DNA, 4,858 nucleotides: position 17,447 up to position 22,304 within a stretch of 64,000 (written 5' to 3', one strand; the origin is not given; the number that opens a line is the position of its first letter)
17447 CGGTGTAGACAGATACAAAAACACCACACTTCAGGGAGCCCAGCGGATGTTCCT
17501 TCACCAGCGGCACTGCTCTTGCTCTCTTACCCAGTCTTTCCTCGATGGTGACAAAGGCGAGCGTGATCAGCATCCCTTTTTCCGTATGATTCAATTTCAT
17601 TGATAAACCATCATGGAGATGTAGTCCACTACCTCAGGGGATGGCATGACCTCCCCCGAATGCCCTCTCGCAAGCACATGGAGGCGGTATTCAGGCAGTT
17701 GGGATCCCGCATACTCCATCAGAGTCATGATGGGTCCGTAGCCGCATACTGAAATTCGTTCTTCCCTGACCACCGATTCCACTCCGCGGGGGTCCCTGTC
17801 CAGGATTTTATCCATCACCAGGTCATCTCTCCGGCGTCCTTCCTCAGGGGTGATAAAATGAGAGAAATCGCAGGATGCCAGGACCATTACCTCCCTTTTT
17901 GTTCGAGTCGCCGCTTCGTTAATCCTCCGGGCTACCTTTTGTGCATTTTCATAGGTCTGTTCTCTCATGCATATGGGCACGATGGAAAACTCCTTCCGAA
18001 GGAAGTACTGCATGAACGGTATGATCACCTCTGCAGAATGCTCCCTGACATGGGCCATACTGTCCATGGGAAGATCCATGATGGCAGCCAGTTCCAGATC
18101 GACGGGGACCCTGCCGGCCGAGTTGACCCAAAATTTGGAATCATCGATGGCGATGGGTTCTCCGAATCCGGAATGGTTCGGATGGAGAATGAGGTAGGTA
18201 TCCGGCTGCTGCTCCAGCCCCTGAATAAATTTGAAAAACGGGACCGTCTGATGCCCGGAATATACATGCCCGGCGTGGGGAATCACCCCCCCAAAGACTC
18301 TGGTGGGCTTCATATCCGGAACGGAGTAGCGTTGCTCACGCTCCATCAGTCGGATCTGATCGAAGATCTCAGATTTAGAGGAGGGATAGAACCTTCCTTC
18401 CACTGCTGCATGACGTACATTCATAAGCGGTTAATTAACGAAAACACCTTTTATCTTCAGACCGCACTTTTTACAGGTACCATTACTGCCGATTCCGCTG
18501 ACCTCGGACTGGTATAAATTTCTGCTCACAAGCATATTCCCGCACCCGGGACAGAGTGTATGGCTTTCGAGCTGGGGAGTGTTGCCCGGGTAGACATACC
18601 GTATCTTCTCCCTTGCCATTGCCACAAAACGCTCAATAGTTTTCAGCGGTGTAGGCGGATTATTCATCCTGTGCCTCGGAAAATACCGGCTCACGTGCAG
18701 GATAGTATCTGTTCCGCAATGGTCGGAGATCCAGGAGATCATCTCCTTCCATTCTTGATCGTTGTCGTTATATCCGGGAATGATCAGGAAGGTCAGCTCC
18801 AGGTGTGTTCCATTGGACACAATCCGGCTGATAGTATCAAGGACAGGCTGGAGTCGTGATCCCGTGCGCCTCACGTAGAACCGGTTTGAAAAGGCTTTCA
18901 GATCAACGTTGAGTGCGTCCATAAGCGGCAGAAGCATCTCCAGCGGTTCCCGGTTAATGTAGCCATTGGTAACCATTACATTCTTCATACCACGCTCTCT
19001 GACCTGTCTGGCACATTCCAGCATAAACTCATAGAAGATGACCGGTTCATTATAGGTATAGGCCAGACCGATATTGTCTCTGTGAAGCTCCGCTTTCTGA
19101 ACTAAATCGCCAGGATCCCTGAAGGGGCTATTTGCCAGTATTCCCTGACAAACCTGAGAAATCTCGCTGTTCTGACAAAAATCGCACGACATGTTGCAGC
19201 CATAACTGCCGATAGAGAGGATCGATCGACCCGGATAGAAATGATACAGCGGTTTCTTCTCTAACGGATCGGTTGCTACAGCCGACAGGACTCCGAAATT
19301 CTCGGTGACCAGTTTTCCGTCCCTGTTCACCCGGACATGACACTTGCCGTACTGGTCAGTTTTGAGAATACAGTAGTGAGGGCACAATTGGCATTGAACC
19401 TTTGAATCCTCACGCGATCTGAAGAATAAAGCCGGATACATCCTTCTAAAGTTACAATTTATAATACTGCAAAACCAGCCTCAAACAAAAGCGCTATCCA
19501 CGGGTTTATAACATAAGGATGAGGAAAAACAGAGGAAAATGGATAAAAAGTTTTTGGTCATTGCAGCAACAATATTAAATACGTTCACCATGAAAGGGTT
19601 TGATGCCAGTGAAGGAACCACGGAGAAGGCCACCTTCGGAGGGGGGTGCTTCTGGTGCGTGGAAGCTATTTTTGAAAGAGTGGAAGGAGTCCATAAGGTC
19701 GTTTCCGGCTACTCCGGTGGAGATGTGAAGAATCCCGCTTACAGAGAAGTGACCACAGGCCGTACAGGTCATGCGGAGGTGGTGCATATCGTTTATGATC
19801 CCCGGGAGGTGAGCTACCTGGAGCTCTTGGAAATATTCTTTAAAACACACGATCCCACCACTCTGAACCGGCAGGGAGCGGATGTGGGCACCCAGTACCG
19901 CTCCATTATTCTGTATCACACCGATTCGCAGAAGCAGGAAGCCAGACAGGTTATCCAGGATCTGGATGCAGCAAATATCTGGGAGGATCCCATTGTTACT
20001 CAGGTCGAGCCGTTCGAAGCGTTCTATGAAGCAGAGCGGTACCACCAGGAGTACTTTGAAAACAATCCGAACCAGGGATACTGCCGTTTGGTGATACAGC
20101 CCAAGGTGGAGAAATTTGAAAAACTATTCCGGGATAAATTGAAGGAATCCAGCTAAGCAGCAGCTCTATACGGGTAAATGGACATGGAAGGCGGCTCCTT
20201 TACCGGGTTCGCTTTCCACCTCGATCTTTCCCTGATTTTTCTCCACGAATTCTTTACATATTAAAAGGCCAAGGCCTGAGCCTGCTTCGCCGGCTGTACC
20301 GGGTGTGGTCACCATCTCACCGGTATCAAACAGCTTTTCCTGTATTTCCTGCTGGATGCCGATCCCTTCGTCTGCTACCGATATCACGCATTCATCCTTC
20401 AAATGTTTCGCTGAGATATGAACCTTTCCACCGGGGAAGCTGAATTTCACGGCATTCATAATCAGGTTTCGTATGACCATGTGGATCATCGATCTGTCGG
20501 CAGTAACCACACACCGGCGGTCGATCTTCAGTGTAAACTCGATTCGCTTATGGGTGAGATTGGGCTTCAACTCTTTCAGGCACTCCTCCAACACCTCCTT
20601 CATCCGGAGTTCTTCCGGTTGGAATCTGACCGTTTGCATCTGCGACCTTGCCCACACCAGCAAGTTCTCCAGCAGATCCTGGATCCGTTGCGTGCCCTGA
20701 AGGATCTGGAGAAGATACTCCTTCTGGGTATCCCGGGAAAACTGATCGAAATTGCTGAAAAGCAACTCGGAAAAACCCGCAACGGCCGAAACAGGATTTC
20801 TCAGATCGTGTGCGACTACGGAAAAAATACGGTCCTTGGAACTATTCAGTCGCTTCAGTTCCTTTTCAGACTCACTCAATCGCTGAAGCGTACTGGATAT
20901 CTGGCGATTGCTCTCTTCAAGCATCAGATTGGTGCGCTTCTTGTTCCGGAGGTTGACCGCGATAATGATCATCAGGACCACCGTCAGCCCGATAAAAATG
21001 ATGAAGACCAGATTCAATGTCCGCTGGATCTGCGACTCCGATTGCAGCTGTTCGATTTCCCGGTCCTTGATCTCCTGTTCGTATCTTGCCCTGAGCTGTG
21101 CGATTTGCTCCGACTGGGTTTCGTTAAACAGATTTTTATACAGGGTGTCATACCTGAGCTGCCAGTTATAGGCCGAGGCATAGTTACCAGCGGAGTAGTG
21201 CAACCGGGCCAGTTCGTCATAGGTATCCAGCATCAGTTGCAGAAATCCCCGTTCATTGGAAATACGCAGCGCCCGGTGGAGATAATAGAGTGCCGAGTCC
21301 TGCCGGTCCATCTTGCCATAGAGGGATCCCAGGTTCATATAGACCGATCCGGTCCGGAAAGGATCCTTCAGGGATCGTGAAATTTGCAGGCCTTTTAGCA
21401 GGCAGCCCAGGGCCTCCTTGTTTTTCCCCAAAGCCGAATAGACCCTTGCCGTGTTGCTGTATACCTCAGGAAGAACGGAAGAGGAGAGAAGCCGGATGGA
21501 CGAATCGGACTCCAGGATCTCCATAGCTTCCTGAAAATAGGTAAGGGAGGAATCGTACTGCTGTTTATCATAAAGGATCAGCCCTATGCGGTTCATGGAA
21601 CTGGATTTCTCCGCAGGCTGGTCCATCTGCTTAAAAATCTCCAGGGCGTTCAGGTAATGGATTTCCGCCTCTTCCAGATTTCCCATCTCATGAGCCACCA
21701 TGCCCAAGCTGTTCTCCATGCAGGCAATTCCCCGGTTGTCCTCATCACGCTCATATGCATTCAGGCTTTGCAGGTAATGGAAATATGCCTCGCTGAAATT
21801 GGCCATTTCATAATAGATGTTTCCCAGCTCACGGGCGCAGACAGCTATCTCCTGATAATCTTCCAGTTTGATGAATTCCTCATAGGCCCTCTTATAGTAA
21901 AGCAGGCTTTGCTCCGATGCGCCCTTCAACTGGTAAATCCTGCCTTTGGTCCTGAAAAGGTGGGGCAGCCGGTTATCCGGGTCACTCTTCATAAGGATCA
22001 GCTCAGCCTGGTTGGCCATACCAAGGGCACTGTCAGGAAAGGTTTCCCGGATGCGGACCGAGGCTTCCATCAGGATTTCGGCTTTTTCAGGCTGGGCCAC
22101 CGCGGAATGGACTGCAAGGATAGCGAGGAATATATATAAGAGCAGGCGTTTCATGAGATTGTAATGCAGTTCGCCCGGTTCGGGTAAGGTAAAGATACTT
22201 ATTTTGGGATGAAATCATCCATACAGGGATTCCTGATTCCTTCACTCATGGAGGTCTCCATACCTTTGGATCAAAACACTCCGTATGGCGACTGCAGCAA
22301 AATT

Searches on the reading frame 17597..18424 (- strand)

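Call 72: search_protein_families(library=pfam, proteins=[window:17597-18424:-], max_evalue=0.00001)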
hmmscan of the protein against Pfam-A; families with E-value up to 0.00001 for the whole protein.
window:17597-18424:- (275 aa): 1 family
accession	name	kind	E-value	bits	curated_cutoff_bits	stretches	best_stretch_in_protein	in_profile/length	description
PF01875.22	Memo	-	1e-41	143.4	27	1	6-271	2-268/269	Memo-like protein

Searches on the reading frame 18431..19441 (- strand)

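Call 72: search_protein_families(library=pfam, proteins=[window:18431-19441:-], max_evalue=0.00001)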
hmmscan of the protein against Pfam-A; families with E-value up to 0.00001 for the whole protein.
window:18431-19441:- (336 aa): 1 family
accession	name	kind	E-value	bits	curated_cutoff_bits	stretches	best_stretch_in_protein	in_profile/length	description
PF04055.27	Radical_SAM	-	8.1e-18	65.6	29.5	1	79-237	4-165/166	Radical SAM superfamily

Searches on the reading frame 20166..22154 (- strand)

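Call 72: search_protein_families(library=pfam, proteins=[window:20166-22154:-], max_evalue=0.00001)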
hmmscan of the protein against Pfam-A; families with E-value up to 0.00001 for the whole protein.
window:20166-22154:- (662 aa): 10 families
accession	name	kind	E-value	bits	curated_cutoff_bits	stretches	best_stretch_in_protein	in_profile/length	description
PF13424.12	TPR_12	-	3.4e-30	104.5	30.1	2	143-216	2-77/77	Tetratricopeptide repeat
PF02518.31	HATPase_c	-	5.8e-25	88.3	26.4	1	553-661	2-108/111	Histidine kinase-, DNA gyrase B-, and HSP90-like ATPase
PF07719.23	TPR_2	-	1.5e-20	72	27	0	187-214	4-31/34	Tetratricopeptide repeat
PF13374.12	TPR_10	-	1.8e-19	69.5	27.5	0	185-215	3-33/42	Tetratricopeptide repeat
PF00515.34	TPR_1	-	6.3e-19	67.4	27.8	0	271-298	3-30/34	Tetratricopeptide repeat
PF00512.31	HisKA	-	1.4e-12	47.9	26.9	1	440-505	2-64/66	His Kinase A (phospho-acceptor) domain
PF13181.12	TPR_8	-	1e-10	41.3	25.7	0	271-300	3-32/34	Tetratricopeptide repeat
PF17874.7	TPR_MalT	-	1.1e-09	38.5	45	0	47-216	24-193/336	MalT-like TPR region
PF14938.12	SNAP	-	3.8e-09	36.9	25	0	157-219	87-150/282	Soluble NSF attachment protein, SNAP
PF13176.12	TPR_7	-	9.3e-09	35.1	27.9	0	233-264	3-34/36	Tetratricopeptide repeat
